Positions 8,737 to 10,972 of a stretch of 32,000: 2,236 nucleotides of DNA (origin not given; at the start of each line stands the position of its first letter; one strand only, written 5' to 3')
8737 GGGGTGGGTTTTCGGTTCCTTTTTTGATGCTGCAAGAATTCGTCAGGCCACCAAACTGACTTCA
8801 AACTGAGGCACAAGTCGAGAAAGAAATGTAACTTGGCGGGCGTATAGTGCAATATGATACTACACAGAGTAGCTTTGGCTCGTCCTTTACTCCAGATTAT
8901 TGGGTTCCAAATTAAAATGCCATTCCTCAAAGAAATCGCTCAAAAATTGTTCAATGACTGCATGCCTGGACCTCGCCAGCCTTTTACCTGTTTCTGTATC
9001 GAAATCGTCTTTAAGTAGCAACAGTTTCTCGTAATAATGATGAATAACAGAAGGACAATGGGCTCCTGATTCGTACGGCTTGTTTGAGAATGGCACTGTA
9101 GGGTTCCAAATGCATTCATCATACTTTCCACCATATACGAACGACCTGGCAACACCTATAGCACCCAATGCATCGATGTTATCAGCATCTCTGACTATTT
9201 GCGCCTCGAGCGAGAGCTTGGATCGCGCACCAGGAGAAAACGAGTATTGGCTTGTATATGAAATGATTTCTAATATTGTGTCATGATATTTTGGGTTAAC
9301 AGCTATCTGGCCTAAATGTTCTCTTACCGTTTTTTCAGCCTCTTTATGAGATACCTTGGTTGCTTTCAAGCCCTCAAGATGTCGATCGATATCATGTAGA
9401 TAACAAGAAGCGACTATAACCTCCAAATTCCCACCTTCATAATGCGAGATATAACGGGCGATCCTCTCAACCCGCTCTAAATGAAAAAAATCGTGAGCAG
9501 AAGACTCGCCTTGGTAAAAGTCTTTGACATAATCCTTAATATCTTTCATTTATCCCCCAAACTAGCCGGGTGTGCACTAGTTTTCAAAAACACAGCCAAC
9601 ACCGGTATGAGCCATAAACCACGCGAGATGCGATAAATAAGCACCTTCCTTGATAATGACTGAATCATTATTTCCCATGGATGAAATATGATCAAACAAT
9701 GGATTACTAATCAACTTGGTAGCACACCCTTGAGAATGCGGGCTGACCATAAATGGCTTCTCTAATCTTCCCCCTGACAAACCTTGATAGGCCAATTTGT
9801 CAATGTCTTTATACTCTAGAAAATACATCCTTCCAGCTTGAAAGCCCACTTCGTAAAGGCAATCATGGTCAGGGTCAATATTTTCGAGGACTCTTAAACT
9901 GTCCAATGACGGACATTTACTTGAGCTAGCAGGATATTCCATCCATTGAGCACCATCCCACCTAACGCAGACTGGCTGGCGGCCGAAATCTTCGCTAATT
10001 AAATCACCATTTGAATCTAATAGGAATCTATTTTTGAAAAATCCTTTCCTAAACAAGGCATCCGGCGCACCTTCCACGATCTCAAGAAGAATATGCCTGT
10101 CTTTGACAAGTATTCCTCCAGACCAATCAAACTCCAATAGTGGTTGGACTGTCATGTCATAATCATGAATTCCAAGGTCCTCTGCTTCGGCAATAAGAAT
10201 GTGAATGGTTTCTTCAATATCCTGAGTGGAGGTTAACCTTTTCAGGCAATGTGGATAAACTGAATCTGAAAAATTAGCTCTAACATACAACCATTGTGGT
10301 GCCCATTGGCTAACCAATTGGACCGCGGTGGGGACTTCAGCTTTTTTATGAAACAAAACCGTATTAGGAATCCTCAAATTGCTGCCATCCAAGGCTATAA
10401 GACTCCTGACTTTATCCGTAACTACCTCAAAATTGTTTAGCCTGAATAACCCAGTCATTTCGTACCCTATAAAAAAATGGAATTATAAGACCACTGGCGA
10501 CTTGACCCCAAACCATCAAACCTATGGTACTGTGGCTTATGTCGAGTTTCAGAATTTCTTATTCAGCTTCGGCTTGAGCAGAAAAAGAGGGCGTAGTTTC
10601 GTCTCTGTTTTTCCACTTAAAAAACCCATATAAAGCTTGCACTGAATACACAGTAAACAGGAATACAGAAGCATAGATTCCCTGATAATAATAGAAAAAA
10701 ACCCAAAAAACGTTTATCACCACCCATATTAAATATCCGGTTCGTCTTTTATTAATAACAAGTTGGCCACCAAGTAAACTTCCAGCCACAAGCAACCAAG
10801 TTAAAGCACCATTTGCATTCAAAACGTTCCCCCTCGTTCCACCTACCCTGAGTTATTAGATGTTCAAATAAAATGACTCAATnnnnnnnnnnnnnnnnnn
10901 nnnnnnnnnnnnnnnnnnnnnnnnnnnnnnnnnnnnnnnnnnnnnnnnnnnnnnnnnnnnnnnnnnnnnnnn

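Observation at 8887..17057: AT-rich ten-gene operon combining a viperin-like radical SAM enzyme with three different nucleotide-polyphosphate hydrolase families: candidate undescribed nucleotide-analogue system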

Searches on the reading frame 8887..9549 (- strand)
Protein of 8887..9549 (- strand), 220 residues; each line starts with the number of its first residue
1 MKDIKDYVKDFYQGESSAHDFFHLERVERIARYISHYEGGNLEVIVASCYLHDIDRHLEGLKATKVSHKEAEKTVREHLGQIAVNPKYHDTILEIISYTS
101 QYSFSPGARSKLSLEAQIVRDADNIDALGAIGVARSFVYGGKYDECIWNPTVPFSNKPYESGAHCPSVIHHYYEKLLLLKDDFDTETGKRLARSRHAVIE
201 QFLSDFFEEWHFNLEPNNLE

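Call 4: search_protein_families(library=pfam, proteins=[window:8887-9549:-], max_evalue=0.1)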
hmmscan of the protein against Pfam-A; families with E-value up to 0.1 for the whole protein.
window:8887-9549:- (220 aa): 2 families
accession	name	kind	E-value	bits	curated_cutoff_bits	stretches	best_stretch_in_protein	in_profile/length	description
PF01966.28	HD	-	2.8e-09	37.7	22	1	23-127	4-115/116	HD domain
PF18127.6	NAMPT_N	-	0.052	14.3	25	1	21-94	15-88/98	Nicotinamide phosphoribosyltransferase, N-terminal domain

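Call 5: search_protein_families(library=ncbifam, proteins=[window:8887-9549:-], max_evalue=0.1)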
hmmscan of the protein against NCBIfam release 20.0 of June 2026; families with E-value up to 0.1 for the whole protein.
window:8887-9549:- (220 aa): 3 families
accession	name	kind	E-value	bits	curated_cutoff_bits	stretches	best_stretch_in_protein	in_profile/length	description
NF007515.0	PRK10119.1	equivalog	3e-27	95.6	286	1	4-206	10-208/231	phosphohydrolase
NF011686.0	PRK15106.1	subfamily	0.0025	17.1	311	1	83-153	29-98/289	nucleoside-specific channel-forming protein Tsx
TIGR00277.1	HDIG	domain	0.0077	16.1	27.6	1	23-70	8-59/84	HDIG domain-containing metalloprotein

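Call 6: search_protein_families(library=padloc, proteins=[window:8887-9549:-], max_evalue=0.1)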
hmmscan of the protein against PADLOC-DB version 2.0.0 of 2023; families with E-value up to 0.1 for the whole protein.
window:8887-9549:- (220 aa): 1 family
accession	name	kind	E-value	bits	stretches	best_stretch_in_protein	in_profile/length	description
PDLC01534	Cas10_Id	-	0.05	9.8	1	41-127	108-201/934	CAS-I-D; effector_LS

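Call 114: search_solved_structures(query=window:8887-9549:-, max_evalue=0.01)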
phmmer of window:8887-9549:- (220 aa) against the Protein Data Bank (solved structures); distinct sequences matched with E-value up to 0.01: 8.
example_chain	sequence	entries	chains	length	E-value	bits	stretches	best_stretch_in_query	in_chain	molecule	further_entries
3djb_A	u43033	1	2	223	3.5e-34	121.6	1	7-213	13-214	Hydrolase, HD family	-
2qgs_A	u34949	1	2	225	4.2e-32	114.8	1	3-215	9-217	Protein SE1688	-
3dto_A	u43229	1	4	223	1.9e-31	112.6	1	6-213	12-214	BH2835 protein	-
2pjq_A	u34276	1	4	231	2.3e-30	109.1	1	11-211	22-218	Uncharacterized protein lp_2664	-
3b57_A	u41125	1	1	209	1.9e-26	96.2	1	4-207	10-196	Lin1889 protein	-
2pq7_A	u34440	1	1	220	5e-21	78.5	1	4-210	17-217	Predicted HD superfamily hydrolase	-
5dqv_A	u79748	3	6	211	6.9e-20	74.8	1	4-205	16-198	Uncharacterized protein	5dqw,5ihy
3gw7_A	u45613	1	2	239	1.3e-19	73.9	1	4-204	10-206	Uncharacterized protein yedJ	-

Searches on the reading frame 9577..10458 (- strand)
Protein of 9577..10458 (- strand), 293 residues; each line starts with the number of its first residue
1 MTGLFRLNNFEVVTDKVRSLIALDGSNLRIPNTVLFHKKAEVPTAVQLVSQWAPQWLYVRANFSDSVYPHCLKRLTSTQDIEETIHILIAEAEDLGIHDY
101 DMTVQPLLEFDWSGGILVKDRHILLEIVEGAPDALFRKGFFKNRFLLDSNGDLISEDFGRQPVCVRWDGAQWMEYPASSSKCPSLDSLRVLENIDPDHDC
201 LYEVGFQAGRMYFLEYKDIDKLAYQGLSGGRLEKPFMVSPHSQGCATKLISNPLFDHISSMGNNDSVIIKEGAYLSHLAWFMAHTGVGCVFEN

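Call 4: search_protein_families(library=pfam, proteins=[window:9577-10458:-], max_evalue=0.1)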
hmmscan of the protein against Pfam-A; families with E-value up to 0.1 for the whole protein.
window:9577-10458:- (293 aa): 0 families

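Call 5: search_protein_families(library=ncbifam, proteins=[window:9577-10458:-], max_evalue=0.1)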
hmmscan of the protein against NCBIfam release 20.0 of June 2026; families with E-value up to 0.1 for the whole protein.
window:9577-10458:- (293 aa): 0 families

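Call 6: search_protein_families(library=padloc, proteins=[window:9577-10458:-], max_evalue=0.1)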
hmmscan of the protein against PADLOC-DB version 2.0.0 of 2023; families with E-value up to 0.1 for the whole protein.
window:9577-10458:- (293 aa): 0 families

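Call 24: search_solved_structures(query=window:9577-10458:-, max_evalue=10)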
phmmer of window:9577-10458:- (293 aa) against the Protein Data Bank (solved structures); distinct sequences matched with E-value up to 10: 1.
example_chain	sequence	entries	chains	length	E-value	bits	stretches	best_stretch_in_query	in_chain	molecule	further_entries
3ibp_A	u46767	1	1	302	0.19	14.2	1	25-91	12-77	Chromosome partition protein mukB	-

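Call 33: search_protein_representatives(protein=window:9577-10458:-)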
Query: 293 residues. Proteins with E-value up to 0.001 (for the whole library): 49; up to 1e-10: 36; up to 1e-30: 11. The best 49 are listed.
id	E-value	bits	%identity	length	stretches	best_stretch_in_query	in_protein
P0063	6.3e-186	633.1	100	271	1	23-293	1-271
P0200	1.7e-48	181.9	33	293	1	6-292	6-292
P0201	9.9e-48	179.4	35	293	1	7-291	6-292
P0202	4.1e-42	160.9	33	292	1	6-291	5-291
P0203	1.1e-41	159.5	36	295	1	1-291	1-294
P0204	2.0e-41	158.7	35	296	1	11-292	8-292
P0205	1.4e-40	155.9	44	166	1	1-165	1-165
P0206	9.3e-40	153.2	31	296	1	6-291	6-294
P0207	1.6e-38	149.1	32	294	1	4-291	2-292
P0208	7.1e-36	140.4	30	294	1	3-291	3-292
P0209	3.8e-33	131.5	29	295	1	7-291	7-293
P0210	1.1e-30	123.4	31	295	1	8-291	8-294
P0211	4.3e-29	118.2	31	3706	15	157-203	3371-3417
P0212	9.9e-29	117.0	31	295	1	8-291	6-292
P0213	2.6e-28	115.6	30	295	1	13-282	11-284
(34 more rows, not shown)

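Call 40: search_solved_structures(query=A2, max_evalue=10)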
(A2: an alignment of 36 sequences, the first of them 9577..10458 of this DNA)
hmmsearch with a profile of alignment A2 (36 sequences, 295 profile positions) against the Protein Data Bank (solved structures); distinct sequences matched with E-value up to 10: 0.

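Call 41: search_protein_families(library=pfam, alignment_id=A2, max_evalue=1)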
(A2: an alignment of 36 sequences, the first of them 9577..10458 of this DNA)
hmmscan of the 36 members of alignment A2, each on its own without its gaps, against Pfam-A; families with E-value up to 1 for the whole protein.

A. member 1, window:9577-10458:- (293 aa): 0 families

B. families by the number of members that match (of 36 scanned): 9 families
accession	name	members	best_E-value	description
PF12011.13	NPH-II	1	0.00086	RNA helicase NPH-II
PF23835.1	DUF7205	1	0.011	Domain of unknown function (DUF7205)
PF07405.16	DUF1506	1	0.012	Protein of unknown function (DUF1506)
PF24499.1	Ig_TMEM131L_4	1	0.031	TMEM131L fourth Ig-like domain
PF01259.24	SAICAR_synt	1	0.046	SAICAR synthetase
PF11144.14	DUF2920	1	0.067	Protein of unknown function (DUF2920)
PF17391.7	Urocanase_N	1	0.25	Urocanase N-terminal domain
PF22483.2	Mu-transpos_C_2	1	0.25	Mu transposase, C-terminal domain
PF06337.17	DUSP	1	0.37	DUSP domain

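Call 93: list_cluster_members(proteins=[P0200, P0201, P0202, P0203, P0204, P0206, P0207, P0208, P0209, P0210])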
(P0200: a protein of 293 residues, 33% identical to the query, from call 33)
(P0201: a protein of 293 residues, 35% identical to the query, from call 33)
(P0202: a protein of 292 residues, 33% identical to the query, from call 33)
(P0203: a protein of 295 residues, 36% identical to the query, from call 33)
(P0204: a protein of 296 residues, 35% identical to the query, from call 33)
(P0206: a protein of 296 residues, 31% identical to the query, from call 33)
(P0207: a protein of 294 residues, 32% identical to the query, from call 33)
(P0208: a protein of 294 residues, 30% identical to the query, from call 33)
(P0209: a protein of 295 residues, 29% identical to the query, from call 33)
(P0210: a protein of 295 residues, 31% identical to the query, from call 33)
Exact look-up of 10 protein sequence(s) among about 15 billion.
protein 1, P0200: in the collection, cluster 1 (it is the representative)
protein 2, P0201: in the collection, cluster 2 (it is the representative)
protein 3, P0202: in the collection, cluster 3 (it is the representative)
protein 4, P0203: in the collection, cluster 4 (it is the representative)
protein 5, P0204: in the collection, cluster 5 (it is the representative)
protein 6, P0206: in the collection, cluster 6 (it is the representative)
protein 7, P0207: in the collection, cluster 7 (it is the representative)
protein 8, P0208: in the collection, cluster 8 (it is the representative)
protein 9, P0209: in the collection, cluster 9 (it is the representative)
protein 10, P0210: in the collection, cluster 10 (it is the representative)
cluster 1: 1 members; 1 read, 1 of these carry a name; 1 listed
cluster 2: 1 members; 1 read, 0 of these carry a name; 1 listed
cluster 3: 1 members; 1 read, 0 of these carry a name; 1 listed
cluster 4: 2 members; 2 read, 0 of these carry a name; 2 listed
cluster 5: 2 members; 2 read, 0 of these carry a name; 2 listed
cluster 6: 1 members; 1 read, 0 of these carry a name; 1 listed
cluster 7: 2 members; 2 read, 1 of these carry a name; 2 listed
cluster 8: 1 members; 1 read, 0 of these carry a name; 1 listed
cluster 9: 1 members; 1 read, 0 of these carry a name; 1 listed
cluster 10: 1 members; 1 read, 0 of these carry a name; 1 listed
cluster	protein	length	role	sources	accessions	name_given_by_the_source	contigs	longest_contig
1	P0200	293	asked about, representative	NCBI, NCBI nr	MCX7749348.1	MAG: hypothetical protein N2645_21015 [Clostridia bacterium] | hypothetical protein [Clostridia bacterium]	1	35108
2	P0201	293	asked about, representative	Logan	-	-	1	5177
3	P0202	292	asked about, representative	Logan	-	-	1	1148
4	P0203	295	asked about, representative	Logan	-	-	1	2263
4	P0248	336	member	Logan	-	-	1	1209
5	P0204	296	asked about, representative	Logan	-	-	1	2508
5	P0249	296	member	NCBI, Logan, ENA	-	-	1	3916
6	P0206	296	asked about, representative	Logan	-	-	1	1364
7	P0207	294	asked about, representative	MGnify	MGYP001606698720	CR=1 FL=1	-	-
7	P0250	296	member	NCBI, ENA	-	-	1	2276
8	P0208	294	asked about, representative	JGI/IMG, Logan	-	-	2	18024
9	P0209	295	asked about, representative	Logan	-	-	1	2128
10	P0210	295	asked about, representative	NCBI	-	-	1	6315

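Call 94: find_encoding_contigs(protein=P0200, flank=10000, max_places=2)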
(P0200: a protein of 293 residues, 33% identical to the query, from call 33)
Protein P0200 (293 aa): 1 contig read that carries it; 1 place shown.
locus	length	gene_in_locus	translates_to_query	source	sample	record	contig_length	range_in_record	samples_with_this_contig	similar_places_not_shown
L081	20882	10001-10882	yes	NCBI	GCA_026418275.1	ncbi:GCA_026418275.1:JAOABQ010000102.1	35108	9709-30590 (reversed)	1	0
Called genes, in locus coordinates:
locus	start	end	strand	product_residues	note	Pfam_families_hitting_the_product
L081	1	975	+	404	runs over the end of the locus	PF12679:ABC2_membrane_2 (weak), PF12698:ABC2_membrane_3, PF01061:ABC2_membrane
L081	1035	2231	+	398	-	PF12679:ABC2_membrane_2 (weak), PF12698:ABC2_membrane_3, PF01061:ABC2_membrane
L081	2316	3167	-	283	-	-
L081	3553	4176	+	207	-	-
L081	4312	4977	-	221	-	-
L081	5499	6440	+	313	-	PF00589:Phage_integrase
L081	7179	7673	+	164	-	PF00583:Acetyltransf_1, PF13673:Acetyltransf_10, PF13508:Acetyltransf_7, PF08445:FR47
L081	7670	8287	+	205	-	PF18967:PycTM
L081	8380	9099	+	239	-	PF23023:Anti-Pycsar_Apyc1, PF00753:Lactamase_B, PF12706:Lactamase_B_2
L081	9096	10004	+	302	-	-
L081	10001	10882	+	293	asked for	-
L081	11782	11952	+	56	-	PF13560:HTH_31 (weak), PF01381:HTH_3 (weak)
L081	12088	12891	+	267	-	-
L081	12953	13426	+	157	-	-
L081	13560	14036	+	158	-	PF02732:ERCC4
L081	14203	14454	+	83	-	-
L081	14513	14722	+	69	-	-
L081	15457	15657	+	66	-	-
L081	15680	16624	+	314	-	-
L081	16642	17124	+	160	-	-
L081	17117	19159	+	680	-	-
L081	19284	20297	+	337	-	PF14280:DUF4365, PF13392:HNH_3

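Call 118: search_protein_families(library=pfam, proteins=[L081:9096-10004:+], max_evalue=0.01)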
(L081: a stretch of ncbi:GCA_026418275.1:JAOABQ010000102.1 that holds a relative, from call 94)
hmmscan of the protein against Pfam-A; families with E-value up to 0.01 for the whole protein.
L081:9096-10004:+ (302 aa): 0 families

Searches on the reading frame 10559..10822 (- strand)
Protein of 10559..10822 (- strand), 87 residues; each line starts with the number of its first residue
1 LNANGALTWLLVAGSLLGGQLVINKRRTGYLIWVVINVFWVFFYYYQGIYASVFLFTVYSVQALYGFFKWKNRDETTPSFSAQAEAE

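Call 4: search_protein_families(library=pfam, proteins=[window:10559-10822:-], max_evalue=0.1)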
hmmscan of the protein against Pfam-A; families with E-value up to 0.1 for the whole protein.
window:10559-10822:- (87 aa): 1 family
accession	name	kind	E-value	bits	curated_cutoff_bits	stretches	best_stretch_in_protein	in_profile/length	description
PF04973.17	NMN_transporter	-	7.3e-11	42.8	27.3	1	10-72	113-175/175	Nicotinamide mononucleotide transporter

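Call 5: search_protein_families(library=ncbifam, proteins=[window:10559-10822:-], max_evalue=0.1)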
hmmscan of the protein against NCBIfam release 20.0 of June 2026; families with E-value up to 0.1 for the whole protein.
window:10559-10822:- (87 aa): 2 families
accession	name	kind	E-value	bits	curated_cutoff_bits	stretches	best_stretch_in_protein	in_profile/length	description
TIGR01528.1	NMN_trans_PnuC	equivalog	1.5e-08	34.8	42.45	1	17-73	127-184/187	nicotinamide riboside transporter PnuC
NF011926.0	PRK15397.1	subfamily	6.2e-07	29.5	335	1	20-75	175-230/239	nicotinamide riboside transporter PnuC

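Call 6: search_protein_families(library=padloc, proteins=[window:10559-10822:-], max_evalue=0.1)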
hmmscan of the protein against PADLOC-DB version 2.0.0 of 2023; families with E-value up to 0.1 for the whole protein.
window:10559-10822:- (87 aa): 0 families
